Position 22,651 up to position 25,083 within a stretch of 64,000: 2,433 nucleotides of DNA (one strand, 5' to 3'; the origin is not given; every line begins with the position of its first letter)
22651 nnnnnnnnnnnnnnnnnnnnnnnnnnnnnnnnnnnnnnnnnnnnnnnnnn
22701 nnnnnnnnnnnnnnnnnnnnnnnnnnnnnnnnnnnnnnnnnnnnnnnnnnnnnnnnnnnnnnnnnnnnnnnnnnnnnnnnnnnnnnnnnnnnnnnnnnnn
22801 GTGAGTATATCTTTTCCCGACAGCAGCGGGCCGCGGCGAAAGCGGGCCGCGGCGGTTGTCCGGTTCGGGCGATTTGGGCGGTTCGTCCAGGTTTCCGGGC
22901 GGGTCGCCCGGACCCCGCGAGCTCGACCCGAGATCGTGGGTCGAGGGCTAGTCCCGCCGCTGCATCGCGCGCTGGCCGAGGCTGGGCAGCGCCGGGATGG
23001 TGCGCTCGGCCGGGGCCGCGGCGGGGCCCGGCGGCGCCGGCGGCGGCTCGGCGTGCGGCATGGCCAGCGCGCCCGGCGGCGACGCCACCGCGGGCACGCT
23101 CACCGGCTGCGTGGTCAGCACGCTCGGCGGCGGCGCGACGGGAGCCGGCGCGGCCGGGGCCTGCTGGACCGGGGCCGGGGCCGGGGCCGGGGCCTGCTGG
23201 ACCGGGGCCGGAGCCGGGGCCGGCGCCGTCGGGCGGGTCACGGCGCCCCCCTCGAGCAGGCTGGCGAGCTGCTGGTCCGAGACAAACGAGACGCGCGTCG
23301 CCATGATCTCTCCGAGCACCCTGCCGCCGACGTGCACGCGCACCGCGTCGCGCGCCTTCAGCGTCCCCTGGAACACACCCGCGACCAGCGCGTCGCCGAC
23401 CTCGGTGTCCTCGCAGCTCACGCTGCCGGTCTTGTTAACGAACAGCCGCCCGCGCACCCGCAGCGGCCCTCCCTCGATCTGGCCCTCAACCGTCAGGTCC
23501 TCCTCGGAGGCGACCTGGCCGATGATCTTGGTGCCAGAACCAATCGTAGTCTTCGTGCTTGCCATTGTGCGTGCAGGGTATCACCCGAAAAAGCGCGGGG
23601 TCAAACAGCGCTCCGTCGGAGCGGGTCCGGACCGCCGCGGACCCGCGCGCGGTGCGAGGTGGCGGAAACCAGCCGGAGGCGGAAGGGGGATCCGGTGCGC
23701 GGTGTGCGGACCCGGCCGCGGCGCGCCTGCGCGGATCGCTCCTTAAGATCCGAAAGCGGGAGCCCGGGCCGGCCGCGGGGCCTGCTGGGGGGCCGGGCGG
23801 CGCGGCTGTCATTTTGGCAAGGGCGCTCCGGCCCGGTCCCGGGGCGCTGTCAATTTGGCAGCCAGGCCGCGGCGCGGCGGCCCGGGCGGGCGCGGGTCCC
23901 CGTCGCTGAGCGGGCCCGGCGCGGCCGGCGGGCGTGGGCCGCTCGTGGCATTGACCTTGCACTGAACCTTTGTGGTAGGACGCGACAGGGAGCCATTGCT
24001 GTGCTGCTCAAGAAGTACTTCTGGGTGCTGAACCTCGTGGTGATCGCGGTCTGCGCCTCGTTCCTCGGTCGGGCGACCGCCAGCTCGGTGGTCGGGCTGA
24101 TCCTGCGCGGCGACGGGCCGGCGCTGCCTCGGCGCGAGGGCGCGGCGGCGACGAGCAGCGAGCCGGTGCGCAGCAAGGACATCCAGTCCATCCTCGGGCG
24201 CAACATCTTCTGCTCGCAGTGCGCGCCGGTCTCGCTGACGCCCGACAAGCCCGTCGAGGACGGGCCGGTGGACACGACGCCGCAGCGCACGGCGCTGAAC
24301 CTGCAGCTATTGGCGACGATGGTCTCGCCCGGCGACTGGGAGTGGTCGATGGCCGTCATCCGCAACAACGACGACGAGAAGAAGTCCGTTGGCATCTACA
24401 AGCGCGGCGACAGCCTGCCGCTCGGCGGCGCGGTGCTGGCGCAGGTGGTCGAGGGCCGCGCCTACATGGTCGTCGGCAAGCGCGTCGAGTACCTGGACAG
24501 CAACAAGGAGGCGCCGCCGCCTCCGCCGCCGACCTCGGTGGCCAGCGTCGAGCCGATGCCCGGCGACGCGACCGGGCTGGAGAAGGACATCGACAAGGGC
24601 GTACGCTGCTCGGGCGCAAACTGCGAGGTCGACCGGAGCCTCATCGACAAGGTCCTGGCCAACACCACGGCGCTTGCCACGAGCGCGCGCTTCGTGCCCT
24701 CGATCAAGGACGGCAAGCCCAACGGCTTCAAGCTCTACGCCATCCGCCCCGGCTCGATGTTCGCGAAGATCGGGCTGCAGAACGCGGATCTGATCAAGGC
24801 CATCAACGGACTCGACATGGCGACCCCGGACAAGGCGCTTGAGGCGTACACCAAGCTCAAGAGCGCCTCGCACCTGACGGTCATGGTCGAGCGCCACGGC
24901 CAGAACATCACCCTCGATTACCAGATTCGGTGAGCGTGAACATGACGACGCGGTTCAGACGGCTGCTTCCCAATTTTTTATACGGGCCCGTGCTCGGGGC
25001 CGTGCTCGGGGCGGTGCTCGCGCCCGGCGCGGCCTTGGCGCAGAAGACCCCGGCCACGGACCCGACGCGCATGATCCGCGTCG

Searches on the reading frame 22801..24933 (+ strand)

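Call 5: search_protein_families(library=pfam, proteins=[window:22801-24933:+])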
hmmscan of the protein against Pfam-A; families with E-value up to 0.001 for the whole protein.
window:22801-24933:+ (710 aa): 1 family
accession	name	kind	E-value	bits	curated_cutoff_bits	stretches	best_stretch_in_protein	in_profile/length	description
PF17820.7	PDZ_6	-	0.00064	19.9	27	0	647-679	4-36/54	PDZ domain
